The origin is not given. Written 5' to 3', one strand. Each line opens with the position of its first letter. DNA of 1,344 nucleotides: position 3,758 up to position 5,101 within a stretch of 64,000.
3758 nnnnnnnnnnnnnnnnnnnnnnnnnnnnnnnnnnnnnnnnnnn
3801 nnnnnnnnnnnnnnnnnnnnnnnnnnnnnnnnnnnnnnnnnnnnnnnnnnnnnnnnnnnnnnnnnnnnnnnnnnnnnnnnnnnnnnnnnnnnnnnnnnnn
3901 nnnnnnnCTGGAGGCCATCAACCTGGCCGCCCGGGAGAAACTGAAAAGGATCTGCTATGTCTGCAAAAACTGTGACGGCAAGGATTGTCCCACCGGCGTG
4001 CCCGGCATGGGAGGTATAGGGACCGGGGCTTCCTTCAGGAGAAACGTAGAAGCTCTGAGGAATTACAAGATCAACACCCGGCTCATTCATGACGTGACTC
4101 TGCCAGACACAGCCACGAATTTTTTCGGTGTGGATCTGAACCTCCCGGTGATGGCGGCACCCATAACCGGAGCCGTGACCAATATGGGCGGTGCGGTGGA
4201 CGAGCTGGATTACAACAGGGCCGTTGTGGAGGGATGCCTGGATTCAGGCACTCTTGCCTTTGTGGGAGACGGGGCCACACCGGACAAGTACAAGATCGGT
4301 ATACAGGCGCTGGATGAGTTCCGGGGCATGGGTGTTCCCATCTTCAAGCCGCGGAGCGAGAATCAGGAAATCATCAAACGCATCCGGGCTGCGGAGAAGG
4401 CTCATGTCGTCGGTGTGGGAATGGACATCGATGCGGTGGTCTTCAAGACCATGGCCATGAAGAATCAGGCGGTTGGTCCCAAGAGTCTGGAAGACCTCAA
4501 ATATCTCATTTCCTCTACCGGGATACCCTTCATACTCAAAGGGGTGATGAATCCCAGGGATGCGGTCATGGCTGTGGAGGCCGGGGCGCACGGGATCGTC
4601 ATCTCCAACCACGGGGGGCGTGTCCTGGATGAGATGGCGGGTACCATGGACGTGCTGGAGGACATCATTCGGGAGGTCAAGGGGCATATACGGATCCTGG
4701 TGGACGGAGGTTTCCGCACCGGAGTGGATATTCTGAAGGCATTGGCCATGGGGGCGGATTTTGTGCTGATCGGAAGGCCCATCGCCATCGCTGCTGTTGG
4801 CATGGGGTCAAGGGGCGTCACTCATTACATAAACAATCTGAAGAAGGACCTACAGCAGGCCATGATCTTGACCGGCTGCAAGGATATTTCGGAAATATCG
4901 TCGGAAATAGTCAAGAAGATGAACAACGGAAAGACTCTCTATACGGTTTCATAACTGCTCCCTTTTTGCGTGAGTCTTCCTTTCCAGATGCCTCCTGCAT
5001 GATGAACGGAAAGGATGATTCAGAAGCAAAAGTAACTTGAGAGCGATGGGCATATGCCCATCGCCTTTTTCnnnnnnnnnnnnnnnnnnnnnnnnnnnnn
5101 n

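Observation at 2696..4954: ATP-grasp ligase fused to an FMN alpha-hydroxy-acid oxidase with a four-Cys linker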

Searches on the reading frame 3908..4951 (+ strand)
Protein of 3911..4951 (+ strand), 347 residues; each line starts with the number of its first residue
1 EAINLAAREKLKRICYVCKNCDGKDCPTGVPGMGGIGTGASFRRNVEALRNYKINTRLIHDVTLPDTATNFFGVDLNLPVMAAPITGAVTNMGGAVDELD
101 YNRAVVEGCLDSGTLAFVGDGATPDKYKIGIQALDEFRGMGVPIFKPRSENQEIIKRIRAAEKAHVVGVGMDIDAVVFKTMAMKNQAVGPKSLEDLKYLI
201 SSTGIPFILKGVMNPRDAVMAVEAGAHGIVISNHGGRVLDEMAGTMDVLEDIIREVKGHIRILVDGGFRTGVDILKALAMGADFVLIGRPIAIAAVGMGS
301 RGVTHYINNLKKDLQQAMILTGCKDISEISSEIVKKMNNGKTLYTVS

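Call 25: find_homologous_proteins(query=window:3911-4951:+, max_evalue=1e-20)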
Query seq(347 aa) (347 aa): 5725 proteins with E <= 1e-20 among 8000 candidates; the best 120 are listed.
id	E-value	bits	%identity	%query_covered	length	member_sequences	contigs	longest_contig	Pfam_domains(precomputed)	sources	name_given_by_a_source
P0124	4.5e-180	616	78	98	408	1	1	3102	PF01070.25,PF00478.32,PF18603.8,PF01645.24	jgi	jgi:4-hydroxymandelate oxidase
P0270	2.4e-178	610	77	98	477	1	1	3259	PF01070.25,PF18603.8,PF01645.24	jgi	jgi:isopentenyl diphosphate isomerase/L-lactate dehydrogenase-like FMN-dependent dehydrogenase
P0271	6.4e-173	593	76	97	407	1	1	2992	PF01070.25,PF05690.21,PF18603.8,PF01645.24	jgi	jgi:isopentenyl diphosphate isomerase/L-lactate dehydrogenase-like FMN-dependent dehydrogenase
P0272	1.1e-169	582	77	97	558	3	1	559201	PF13535.12,PF01070.25,PF00478.32,PF18603.8,PF01645.24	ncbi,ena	-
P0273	9.7e-169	579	74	98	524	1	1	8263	PF01070.25,PF18603.8,PF01645.24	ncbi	-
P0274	4.3e-167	573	71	100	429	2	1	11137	PF01070.25,PF00478.32,PF18603.8,PF01645.24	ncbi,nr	ncbi:MAG: alpha-hydroxy-acid oxidizing protein, partial [Spirochaetota bacterium]|nr:alpha-hydroxy-a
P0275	2.7e-164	564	71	98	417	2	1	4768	PF01070.25,PF00478.32,PF18603.8,PF01645.24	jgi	-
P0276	3.9e-163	560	72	97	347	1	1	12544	PF01070.25,PF01645.24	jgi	-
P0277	2.9e-162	558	72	97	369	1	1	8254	PF01070.25,PF00478.32,PF01645.24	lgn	-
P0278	2.4e-159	548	70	97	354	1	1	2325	PF01070.25,PF05690.21,PF01645.24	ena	-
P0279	5.9e-151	520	69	97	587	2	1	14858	PF13535.12,PF01070.25,PF18603.8,PF01645.24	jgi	jgi:isopentenyl diphosphate isomerase/L-lactate dehydrogenase-like FMN-dependent dehydrogenase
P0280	4.9e-145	501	65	97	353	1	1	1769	PF01070.25,PF00478.32,PF01645.24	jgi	-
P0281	1.0e-143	497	64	98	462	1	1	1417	PF01070.25,PF18603.8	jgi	jgi:isopentenyl diphosphate isomerase/L-lactate dehydrogenase-like FMN-dependent dehydrogenase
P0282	1.7e-141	489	63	97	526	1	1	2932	PF01070.25,PF00478.32,PF18603.8,PF01645.24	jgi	jgi:isopentenyl diphosphate isomerase/L-lactate dehydrogenase-like FMN-dependent dehydrogenase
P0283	3.3e-140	485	62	97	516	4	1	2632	PF01070.25,PF18603.8,PF01645.24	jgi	jgi:isopentenyl diphosphate isomerase/L-lactate dehydrogenase-like FMN-dependent dehydrogenase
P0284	4.0e-140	485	63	97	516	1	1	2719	PF01070.25,PF18603.8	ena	-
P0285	6.4e-140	484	63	97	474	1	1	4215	PF01070.25,PF18603.8,PF01645.24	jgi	-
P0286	1.8e-133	463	68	87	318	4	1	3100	PF01070.25,PF01645.24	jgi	jgi:isopentenyl diphosphate isomerase/L-lactate dehydrogenase-like FMN-dependent dehydrogenase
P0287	6.4e-130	451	66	88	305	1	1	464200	PF01070.25,PF05690.21,PF00478.32,PF03060.22,PF01645.24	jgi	-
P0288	1.3e-129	450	77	75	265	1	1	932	PF01070.25,PF05690.21,PF00478.32,PF01645.24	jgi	jgi:isopentenyl diphosphate isomerase/L-lactate dehydrogenase-like FMN-dependent dehydrogenase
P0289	1.5e-129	450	60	96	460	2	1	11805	PF01070.25,PF18603.8,PF01645.24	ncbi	-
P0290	7.1e-119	415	69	78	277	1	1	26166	PF01070.25,PF01645.24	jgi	jgi:isopentenyl diphosphate isomerase/L-lactate dehydrogenase-like FMN-dependent dehydrogenase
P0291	4.9e-116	406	72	74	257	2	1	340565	PF01070.25,PF00478.32,PF01645.24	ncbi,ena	-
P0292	3.5e-114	399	68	76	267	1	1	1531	PF01070.25,PF00478.32,PF01645.24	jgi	jgi:isopentenyl diphosphate isomerase/L-lactate dehydrogenase-like FMN-dependent dehydrogenase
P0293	9.7e-113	395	83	60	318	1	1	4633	PF01070.25,PF18603.8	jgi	jgi:hypothetical protein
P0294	4.0e-111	389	55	95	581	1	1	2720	PF13535.12,PF01070.25,PF15632.12,PF00478.32,PF03060.22,PF02655.20,PF18603.8,PF01645.24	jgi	jgi:isopentenyl diphosphate isomerase/L-lactate dehydrogenase-like FMN-dependent dehydrogenase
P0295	1.7e-110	387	73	70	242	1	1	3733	PF01070.25,PF00478.32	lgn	-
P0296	4.6e-110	386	52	98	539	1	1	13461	PF01070.25,PF00478.32,PF03060.22,PF18603.8,PF01645.24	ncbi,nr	ncbi:MAG: alpha-hydroxy-acid oxidizing protein, partial [Nitrospinota bacterium]|nr:alpha-hydroxy-ac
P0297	2.6e-109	383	52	95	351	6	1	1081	PF01070.25,PF05690.21,PF01180.28,PF01645.24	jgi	jgi:isopentenyl diphosphate isomerase/L-lactate dehydrogenase-like FMN-dependent dehydrogenase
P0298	4.8e-109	383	52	96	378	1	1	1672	PF01070.25,PF01645.24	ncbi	ncbi:MAG: alpha-hydroxy-acid oxidizing protein, partial [Nitrospinales bacterium]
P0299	5.0e-109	383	54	96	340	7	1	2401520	PF01070.25,PF01180.28,PF01645.24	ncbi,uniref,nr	ncbi:alpha-hydroxy-acid oxidizing protein [Carboxydothermus hydrogenoformans]|uniref:L-lactate oxida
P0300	2.3e-108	380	54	95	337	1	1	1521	PF01070.25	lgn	-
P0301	7.0e-108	379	67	70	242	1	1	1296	PF01070.25,PF00478.32,PF01645.24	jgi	-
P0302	5.2e-107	376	65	74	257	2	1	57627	PF01070.25,PF00478.32,PF01645.24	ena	-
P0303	1.3e-106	375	70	71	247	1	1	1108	PF01070.25,PF05690.21,PF00478.32,PF01645.24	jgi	jgi:isopentenyl diphosphate isomerase/L-lactate dehydrogenase-like FMN-dependent dehydrogenase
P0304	3.3e-106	373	51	96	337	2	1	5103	PF01070.25,PF05690.21,PF00478.32,PF03060.22,PF00977.28,PF01645.24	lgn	-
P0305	5.2e-106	373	53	95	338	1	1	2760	PF01070.25,PF00478.32,PF03060.22,PF01180.28,PF01645.24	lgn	-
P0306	8.0e-106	372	52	95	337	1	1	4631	PF01070.25,PF05690.21,PF00478.32,PF03060.22,PF01180.28,PF00977.28,PF01645.24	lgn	-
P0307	1.3e-105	371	51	96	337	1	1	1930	PF01070.25,PF05690.21,PF00478.32,PF03060.22,PF00977.28,PF01645.24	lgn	-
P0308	2.0e-105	371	50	96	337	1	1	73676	PF01070.25,PF05690.21,PF00478.32,PF03060.22,PF01180.28,PF00977.28,PF01645.24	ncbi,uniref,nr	ncbi:alpha-hydroxy-acid oxidizing protein [Desulfosporosinus sp. BG]|uniref:alpha-hydroxy-acid oxidi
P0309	2.3e-105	370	53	95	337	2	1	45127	PF01070.25,PF00478.32,PF01645.24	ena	-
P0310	2.4e-105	370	50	96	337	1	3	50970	PF01070.25,PF05690.21,PF00478.32,PF03060.22,PF01180.28,PF00977.28,PF01645.24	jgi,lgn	jgi:L-lactate dehydrogenase (FMN-dependent) and related alpha-hydroxy acid dehydrogenases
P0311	3.7e-105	370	50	96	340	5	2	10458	PF01070.25,PF01645.24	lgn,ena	-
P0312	9.7e-105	368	53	96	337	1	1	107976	PF01070.25,PF01645.24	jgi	-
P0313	1.2e-104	368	51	95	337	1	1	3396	PF01070.25,PF05690.21,PF00478.32,PF03060.22,PF00977.28,PF01645.24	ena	-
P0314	1.3e-104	368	51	95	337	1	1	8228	PF01070.25,PF05690.21,PF00478.32,PF03060.22,PF00977.28,PF01645.24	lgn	-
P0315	1.6e-104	368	50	96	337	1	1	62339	PF01070.25,PF05690.21,PF00478.32,PF03060.22,PF00977.28,PF01645.24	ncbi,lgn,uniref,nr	ncbi:alpha-hydroxy-acid oxidizing protein [Desulfosporosinus sp. OT]|uniref:alpha-hydroxy-acid oxidi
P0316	1.6e-104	368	51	96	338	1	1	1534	PF01070.25,PF05690.21,PF00478.32,PF03060.22,PF00977.28,PF01645.24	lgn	-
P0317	3.0e-104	367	52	96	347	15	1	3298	PF01070.25,PF05690.21,PF00478.32,PF03060.22,PF00977.28,PF01645.24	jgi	-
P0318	5.7e-104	366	50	96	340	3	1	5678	PF01070.25,PF01645.24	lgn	-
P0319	6.4e-104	366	50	96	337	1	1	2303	PF01070.25,PF05690.21,PF00478.32,PF03060.22,PF01180.28,PF00977.28,PF01645.24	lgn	-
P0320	8.0e-104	365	49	96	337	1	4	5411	PF01070.25,PF01645.24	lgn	-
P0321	1.5e-103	364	53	96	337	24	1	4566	PF01070.25,PF00478.32,PF01645.24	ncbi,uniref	ncbi:alpha-hydroxy-acid oxidizing protein [Tepidanaerobacter syntrophicus]|uniref:alpha-hydroxy-acid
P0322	1.6e-103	364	51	95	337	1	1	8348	PF01070.25,PF05690.21,PF00478.32,PF03060.22,PF00977.28,PF01645.24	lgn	-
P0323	1.7e-103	364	49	96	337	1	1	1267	PF01070.25,PF05690.21,PF00478.32,PF03060.22,PF00977.28,PF01645.24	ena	-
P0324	2.8e-103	364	50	96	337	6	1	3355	PF01070.25,PF05690.21,PF00478.32,PF03060.22,PF01180.28,PF00977.28,PF01645.24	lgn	-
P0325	2.8e-103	364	52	97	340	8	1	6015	PF01070.25,PF01645.24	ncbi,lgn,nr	ncbi:MAG TPA: alpha-hydroxy-acid oxidizing protein [Clostridia bacterium]|nr:alpha-hydroxy-acid oxid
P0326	3.0e-103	363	49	96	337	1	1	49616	PF01070.25,PF05690.21,PF00478.32,PF03060.22,PF01180.28,PF00977.28,PF01645.24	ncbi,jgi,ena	ncbi:MAG TPA: alpha-hydroxy-acid oxidizing protein [Desulfosporosinus sp.]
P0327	3.4e-103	363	52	97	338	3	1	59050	PF01070.25,PF01645.24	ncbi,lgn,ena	-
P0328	5.5e-103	363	53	95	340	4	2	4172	PF01070.25,PF00478.32,PF01180.28,PF01645.24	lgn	-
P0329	5.6e-103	363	51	96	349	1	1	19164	PF01070.25,PF05690.21,PF00478.32,PF03060.22,PF01180.28,PF00977.28,PF01645.24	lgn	-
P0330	7.1e-103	362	49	96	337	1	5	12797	PF01070.25,PF05690.21,PF00478.32,PF03060.22,PF00977.28,PF01645.24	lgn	-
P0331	7.3e-103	362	50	95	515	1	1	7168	PF01070.25,PF18603.8,PF01645.24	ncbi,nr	ncbi:MAG: alpha-hydroxy-acid oxidizing protein, partial [Spirochaetota bacterium]|nr:alpha-hydroxy-a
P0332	8.1e-103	362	52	95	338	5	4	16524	PF01070.25,PF00478.32,PF01645.24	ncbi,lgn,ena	-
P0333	8.6e-103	362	52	96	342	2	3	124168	PF01070.25,PF05690.21,PF00478.32,PF01180.28,PF01645.24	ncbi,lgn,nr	ncbi:MAG TPA: alpha-hydroxy-acid oxidizing enzyme [Peptococcaceae bacterium]|nr:MAG: (S)-2-hydroxy-a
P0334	9.3e-103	362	49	96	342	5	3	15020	PF01070.25,PF05690.21,PF03060.22,PF00977.28,PF01645.24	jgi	-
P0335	1.9e-102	361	52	95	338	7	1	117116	PF01070.25,PF00478.32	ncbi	-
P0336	2.2e-102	361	52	95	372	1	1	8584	PF01070.25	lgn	-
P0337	2.3e-102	361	50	95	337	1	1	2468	PF01070.25,PF05690.21,PF00478.32,PF03060.22,PF00977.28,PF01645.24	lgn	-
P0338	2.8e-102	360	50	95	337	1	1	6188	PF01070.25,PF05690.21,PF00478.32,PF03060.22,PF01645.24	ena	-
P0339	3.4e-102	360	51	96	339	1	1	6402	PF01070.25,PF00478.32,PF01645.24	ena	-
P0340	3.9e-102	360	53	96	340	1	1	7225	PF01070.25,PF05690.21,PF00478.32,PF01645.24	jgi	-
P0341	4.0e-102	360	50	96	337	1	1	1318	PF01070.25,PF05690.21,PF00478.32,PF03060.22,PF01180.28,PF00977.28,PF01645.24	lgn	-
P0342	4.5e-102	360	52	96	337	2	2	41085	PF01070.25,PF00478.32,PF03060.22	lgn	-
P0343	5.3e-102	359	52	96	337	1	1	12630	PF01070.25,PF00478.32,PF01180.28,PF01645.24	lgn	-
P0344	5.5e-102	359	49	96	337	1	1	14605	PF01070.25,PF05690.21,PF03060.22,PF01645.24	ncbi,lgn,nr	ncbi:MAG TPA: alpha-hydroxy-acid oxidizing protein [Desulfosporosinus sp.]|nr:alpha-hydroxy-acid oxi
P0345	6.4e-102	359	49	97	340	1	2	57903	PF01070.25,PF00478.32,PF01180.28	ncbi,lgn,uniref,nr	ncbi:alpha-hydroxy-acid oxidizing protein [Desulfonatronovibrio magnus]|uniref:alpha-hydroxy-acid ox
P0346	6.7e-102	359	52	95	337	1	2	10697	PF01070.25,PF00478.32,PF03060.22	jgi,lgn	-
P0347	7.2e-102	359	51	97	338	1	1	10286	PF01070.25,PF00478.32,PF03060.22,PF01180.28,PF01645.24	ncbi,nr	ncbi:MAG: alpha-hydroxy-acid oxidizing protein [Thermodesulfovibrio sp.]|nr:alpha-hydroxy-acid oxidi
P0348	7.4e-102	359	51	97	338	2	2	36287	PF01070.25,PF00478.32,PF03060.22,PF01645.24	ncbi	-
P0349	8.3e-102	359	51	97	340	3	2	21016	PF01070.25,PF00478.32,PF01645.24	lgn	-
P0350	8.5e-102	359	51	96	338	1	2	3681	PF01070.25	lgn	-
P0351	8.6e-102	359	52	96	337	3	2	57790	PF01070.25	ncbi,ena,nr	ncbi:MAG: alpha-hydroxy-acid oxidizing protein [Clostridia bacterium]|nr:alpha-hydroxy-acid oxidizin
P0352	8.6e-102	359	50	96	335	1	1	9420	PF01070.25,PF00478.32,PF03060.22,PF01645.24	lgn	-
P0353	8.8e-102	359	51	97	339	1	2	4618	PF01070.25,PF00478.32,PF03060.22,PF01645.24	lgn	-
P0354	1.2e-101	358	52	93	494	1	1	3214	PF01070.25,PF05690.21,PF00478.32,PF01180.28,PF00977.28,PF18603.8,PF01645.24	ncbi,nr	ncbi:MAG: alpha-hydroxy-acid oxidizing protein, partial [Spirochaetes bacterium]|nr:alpha-hydroxy-ac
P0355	1.3e-101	358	51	96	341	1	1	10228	PF01070.25,PF00478.32,PF01645.24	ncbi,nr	ncbi:MAG: alpha-hydroxy-acid oxidizing protein [Thermoanaerobacteraceae bacterium]|nr:alpha-hydroxy-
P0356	1.3e-101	358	51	96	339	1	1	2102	PF01070.25,PF00478.32,PF01645.24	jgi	-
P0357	1.3e-101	358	51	95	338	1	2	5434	PF01070.25,PF00478.32,PF03060.22,PF01180.28,PF01645.24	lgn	-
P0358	1.8e-101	358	52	96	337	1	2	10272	PF01070.25,PF00478.32,PF03060.22,PF01645.24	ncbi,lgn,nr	ncbi:MAG: alpha-hydroxy-acid oxidizing protein [Clostridiales bacterium]|nr:alpha-hydroxy-acid oxidi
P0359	1.8e-101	358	50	96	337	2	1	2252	PF01070.25,PF00478.32,PF01645.24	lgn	-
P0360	1.9e-101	358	51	97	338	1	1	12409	PF01070.25,PF00478.32,PF03060.22,PF01645.24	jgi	-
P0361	2.3e-101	357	50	95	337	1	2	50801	PF01070.25,PF05690.21,PF00478.32,PF03060.22,PF01645.24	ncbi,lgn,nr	ncbi:MAG: alpha-hydroxy-acid oxidizing protein [Desulfosporosinus sp.]|nr:alpha-hydroxy-acid oxidizi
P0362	2.5e-101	357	51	98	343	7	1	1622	PF01070.25,PF00478.32,PF01645.24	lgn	-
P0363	2.6e-101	357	51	96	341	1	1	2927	PF01070.25,PF00478.32,PF03060.22,PF01180.28,PF00977.28,PF01645.24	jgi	jgi:isopentenyl diphosphate isomerase/L-lactate dehydrogenase-like FMN-dependent dehydrogenase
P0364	2.8e-101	357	52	96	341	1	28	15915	PF01070.25,PF00478.32,PF01180.28,PF01645.24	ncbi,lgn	-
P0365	3.2e-101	357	52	95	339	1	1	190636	PF01070.25,PF00478.32,PF01180.28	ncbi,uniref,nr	ncbi:alpha-hydroxy-acid oxidizing protein [Ammonifex thiophilus]|uniref:L-lactate oxidase n=1 Tax=Am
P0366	3.5e-101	357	52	95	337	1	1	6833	PF01070.25,PF00478.32,PF01645.24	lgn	-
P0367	3.7e-101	357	51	96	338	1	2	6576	PF01070.25,PF01645.24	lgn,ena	-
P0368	3.8e-101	357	50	96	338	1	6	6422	PF01070.25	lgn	-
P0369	4.3e-101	356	50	96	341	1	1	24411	PF01070.25,PF00478.32,PF01645.24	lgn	-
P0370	4.7e-101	356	51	96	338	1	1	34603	PF01070.25,PF00478.32,PF01180.28,PF00977.28,PF01645.24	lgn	-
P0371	4.8e-101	356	50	96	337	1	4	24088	PF01070.25,PF05690.21,PF00478.32,PF03060.22,PF00977.28,PF01645.24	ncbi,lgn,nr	ncbi:MAG: alpha-hydroxy-acid oxidizing protein [Desulfosporosinus sp.]|nr:alpha-hydroxy-acid oxidizi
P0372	4.9e-101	356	49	96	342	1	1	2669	PF01070.25,PF05690.21,PF03060.22,PF00977.28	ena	-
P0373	5.1e-101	356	50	96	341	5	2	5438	PF01070.25,PF05690.21,PF00478.32,PF01645.24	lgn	-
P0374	5.5e-101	356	50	96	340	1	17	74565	PF01070.25,PF00478.32,PF01180.28,PF01645.24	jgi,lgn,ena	-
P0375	5.6e-101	356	51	97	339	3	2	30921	PF01070.25,PF00478.32,PF01180.28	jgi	-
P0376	6.3e-101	356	49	96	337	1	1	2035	PF01070.25,PF05690.21,PF00478.32,PF03060.22,PF00977.28,PF01645.24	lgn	-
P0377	6.3e-101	356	51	96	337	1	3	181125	PF01070.25,PF00478.32,PF03060.22,PF01645.24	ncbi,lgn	-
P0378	6.5e-101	356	50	96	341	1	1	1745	PF01070.25,PF00478.32,PF01645.24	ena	-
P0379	6.9e-101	356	50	95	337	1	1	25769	PF01070.25,PF05690.21,PF00478.32,PF03060.22,PF01180.28,PF00977.28,PF01645.24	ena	-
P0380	6.9e-101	356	52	96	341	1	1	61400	PF01070.25,PF00478.32,PF01180.28,PF01645.24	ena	-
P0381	7.6e-101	356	50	96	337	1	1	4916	PF01070.25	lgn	-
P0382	7.7e-101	356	51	96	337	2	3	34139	PF01070.25,PF00478.32,PF01645.24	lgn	-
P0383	8.5e-101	355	51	96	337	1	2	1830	PF01070.25,PF00478.32,PF03060.22,PF01645.24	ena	-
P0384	8.7e-101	355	52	96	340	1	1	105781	PF01070.25,PF00478.32,PF03060.22,PF01180.28,PF00977.28,PF01645.24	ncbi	-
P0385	9.2e-101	355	50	97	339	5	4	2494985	PF01070.25,PF00478.32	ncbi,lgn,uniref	ncbi:alpha-hydroxy-acid oxidizing protein [Desulforudis sp. 1088]|uniref:alpha-hydroxy-acid oxidizin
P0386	1.0e-100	355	51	95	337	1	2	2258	PF01070.25,PF05690.21,PF00478.32,PF03060.22,PF01645.24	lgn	-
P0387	1.0e-100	355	51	97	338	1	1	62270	PF01070.25,PF00478.32,PF01645.24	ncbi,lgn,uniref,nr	ncbi:alpha-hydroxy-acid oxidizing protein [Candidatus Caldatribacterium sp.]|uniref:alpha-hydroxy-ac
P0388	1.1e-100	355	51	96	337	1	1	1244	PF01070.25,PF00478.32,PF03060.22,PF01645.24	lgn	-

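Call 26: find_encoding_contigs(protein=P0299, flank=8000, max_places=3)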
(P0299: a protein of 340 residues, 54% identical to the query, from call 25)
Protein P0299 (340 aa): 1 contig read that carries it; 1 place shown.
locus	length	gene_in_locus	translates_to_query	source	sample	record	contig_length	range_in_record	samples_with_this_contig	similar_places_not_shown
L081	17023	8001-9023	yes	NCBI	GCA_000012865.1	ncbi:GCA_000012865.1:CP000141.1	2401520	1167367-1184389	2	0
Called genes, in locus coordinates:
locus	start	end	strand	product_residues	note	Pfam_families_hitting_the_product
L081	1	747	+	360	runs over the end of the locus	PF01855:POR_N, PF02780:Transketolase_C (weak), PF17147:PFOR_II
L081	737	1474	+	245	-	PF02775:TPP_enzyme_C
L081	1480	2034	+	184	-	PF01558:POR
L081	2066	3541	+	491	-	PF11794:HpaB_N, PF03241:HpaB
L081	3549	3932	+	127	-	-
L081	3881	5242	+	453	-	PF09861:Lar_N (weak), PF04015:DUF362 (weak)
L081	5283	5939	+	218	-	-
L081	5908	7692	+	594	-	PF00989:PAS, PF08448:PAS_4 (weak), PF13188:PAS_8 (weak), PF13426:PAS_9, PF00158:Sigma54_activat, PF14532:Sigma54_activ_2, PF25601:AAA_lid_14, PF18024:HTH_50, +2 more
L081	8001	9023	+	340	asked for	PF01180:DHO_dh (faint), PF01070:FMN_dh, PF01645:Glu_synthase (weak)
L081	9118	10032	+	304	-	PF00701:DHDPS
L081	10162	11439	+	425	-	PF02040:ArsB, PF03600:CitMHS, PF16980:CitMHS_2, PF06450:NhaB (weak)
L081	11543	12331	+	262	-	PF01557:FAA_hydrolase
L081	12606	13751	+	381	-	PF02771:Acyl-CoA_dh_N, PF02770:Acyl-CoA_dh_M, PF00441:Acyl-CoA_dh_1, PF22924:ACOX_C_alpha1 (faint), PF08028:Acyl-CoA_dh_2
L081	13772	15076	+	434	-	PF02550:AcetylCoA_hydro, PF13336:AcetylCoA_hyd_C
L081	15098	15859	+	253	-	PF01012:ETF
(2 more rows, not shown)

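Call 27: find_encoding_contigs(protein=P0385, flank=8000, max_places=3)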
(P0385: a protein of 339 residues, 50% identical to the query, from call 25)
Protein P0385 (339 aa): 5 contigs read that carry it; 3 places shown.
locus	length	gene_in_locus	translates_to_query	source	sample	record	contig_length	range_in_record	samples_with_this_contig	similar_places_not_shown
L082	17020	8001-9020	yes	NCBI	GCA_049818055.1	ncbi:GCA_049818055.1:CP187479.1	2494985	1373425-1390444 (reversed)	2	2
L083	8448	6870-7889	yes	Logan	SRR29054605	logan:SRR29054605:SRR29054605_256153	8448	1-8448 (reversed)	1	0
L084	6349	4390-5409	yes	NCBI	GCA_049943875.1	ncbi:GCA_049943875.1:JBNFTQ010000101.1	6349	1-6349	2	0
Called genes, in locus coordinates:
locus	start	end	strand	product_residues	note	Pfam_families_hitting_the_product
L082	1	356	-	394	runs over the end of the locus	PF01527:HTH_Tnp_1, PF13384:HTH_23 (faint), PF13518:HTH_28 (faint), PF13276:HTH_21, PF00665:rve, PF24764:rva_4 (weak), PF13683:rve_3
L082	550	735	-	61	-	-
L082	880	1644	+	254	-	PF01987:AIM24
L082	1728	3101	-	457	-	PF13520:AA_permease_2, PF00324:AA_permease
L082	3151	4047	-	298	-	PF03069:FmdA_AmdA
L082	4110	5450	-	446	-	PF00120:Gln-synt_C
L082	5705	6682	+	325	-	PF00158:Sigma54_activat, PF14532:Sigma54_activ_2, PF00004:AAA (faint), PF25601:AAA_lid_14, PF02954:HTH_8, PF18024:HTH_50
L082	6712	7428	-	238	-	PF04239:DUF421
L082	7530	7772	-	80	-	-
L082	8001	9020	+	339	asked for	PF01070:FMN_dh, PF00478:IMPDH (faint), PF01070:FMN_dh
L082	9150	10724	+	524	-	PF05227:CHASE3, PF00672:HAMP, PF00015:MCPsignal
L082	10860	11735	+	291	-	PF02517:Rce1-like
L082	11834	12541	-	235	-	PF04893:Yip1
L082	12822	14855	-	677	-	PF09826:Beta_propel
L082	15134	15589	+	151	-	PF13673:Acetyltransf_10, PF00583:Acetyltransf_1, PF13508:Acetyltransf_7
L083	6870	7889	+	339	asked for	PF01070:FMN_dh, PF00478:IMPDH (faint), PF01070:FMN_dh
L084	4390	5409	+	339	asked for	PF01070:FMN_dh, PF00478:IMPDH (faint), PF01070:FMN_dh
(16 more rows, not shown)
